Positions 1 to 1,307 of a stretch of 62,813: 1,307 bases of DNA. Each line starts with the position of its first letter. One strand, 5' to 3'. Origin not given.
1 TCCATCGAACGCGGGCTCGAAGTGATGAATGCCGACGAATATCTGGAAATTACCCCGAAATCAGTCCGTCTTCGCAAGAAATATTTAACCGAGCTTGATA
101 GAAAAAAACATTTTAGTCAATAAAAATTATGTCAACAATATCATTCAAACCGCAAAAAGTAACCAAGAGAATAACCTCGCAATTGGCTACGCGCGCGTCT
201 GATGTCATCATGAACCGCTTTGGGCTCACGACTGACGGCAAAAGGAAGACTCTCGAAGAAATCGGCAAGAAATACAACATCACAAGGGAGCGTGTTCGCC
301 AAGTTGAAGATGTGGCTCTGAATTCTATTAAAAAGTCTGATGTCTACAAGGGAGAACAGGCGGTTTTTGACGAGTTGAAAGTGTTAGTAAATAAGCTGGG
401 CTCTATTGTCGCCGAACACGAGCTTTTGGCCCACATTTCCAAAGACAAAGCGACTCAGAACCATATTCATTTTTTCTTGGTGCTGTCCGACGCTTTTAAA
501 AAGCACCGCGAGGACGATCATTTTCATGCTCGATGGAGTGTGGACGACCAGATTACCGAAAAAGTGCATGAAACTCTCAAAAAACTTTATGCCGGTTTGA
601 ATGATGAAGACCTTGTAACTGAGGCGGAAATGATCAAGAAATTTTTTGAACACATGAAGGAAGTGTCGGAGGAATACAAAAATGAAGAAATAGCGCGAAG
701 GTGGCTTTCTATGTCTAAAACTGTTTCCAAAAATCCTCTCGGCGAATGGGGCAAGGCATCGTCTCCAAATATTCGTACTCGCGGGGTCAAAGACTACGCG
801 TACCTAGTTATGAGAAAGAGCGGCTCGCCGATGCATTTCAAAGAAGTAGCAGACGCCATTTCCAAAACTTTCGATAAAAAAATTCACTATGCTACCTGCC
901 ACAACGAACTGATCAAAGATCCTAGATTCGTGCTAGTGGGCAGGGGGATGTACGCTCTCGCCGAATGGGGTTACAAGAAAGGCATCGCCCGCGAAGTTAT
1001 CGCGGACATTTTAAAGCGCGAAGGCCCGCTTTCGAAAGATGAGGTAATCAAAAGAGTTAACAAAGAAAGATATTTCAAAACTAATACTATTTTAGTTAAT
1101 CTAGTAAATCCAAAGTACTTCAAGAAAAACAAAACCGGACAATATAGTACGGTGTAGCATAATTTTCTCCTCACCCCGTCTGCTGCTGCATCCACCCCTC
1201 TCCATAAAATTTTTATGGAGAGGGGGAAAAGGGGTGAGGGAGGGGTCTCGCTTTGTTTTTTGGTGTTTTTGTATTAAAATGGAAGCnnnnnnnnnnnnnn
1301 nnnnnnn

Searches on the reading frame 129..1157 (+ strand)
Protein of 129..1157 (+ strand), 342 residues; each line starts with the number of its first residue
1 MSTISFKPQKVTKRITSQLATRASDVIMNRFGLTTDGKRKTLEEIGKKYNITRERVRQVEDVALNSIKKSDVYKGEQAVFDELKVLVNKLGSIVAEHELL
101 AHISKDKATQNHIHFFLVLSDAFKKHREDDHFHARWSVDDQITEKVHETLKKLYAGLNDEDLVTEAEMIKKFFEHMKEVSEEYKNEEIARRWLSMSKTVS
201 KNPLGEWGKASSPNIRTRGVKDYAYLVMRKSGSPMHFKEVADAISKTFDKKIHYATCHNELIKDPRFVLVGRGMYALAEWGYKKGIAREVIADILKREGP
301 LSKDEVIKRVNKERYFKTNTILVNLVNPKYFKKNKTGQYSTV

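Call 72: find_encoding_contigs(protein=window:129-1157:+, flank=10000, max_places=4)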
Protein window:129-1157:+ (342 aa): 5 contigs read that carry it; 4 places shown.
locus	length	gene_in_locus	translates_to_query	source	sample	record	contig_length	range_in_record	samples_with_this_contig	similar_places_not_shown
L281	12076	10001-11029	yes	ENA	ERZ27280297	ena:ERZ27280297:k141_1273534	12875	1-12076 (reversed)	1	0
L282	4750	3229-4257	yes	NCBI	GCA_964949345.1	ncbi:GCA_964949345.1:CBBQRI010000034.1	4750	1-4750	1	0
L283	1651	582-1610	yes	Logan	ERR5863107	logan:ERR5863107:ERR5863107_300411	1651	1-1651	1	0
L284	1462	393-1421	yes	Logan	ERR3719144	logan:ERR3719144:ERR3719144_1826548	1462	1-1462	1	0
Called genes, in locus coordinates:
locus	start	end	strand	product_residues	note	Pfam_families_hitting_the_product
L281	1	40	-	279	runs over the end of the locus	?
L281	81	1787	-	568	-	PF18998:Flg_new_2, PF18895:T4SS_pilin (weak)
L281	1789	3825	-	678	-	-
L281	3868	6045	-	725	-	PF07705:CARDB (faint)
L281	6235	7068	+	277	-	PF13489:Methyltransf_23, PF01209:Ubie_methyltran, PF05175:MTS (faint), PF08241:Methyltransf_11, PF08242:Methyltransf_12, PF13649:Methyltransf_25, PF13847:Methyltransf_31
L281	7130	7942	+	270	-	PF14528:LAGLIDADG_3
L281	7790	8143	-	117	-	-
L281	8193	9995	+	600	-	PF00009:GTP_EFTU, PF01926:MMR_HSR1, PF02421:FeoB_N (faint), PF22042:EF-G_D2, PF03144:GTP_EFTU_D2, PF00679:EFG_C, PF21018:BipA_C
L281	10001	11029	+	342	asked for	PF04545:Sigma70_r4, PF05066:HARE-HTH (faint)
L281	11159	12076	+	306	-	?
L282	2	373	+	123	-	?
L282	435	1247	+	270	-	PF14528:LAGLIDADG_3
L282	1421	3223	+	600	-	PF00009:GTP_EFTU, PF01926:MMR_HSR1, PF02421:FeoB_N (faint), PF22042:EF-G_D2, PF03144:GTP_EFTU_D2, PF00679:EFG_C, PF21018:BipA_C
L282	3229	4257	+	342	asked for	PF04545:Sigma70_r4, PF05066:HARE-HTH (faint)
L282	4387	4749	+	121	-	?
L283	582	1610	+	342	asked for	PF04545:Sigma70_r4, PF05066:HARE-HTH (faint)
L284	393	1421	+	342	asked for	PF04545:Sigma70_r4, PF05066:HARE-HTH (faint)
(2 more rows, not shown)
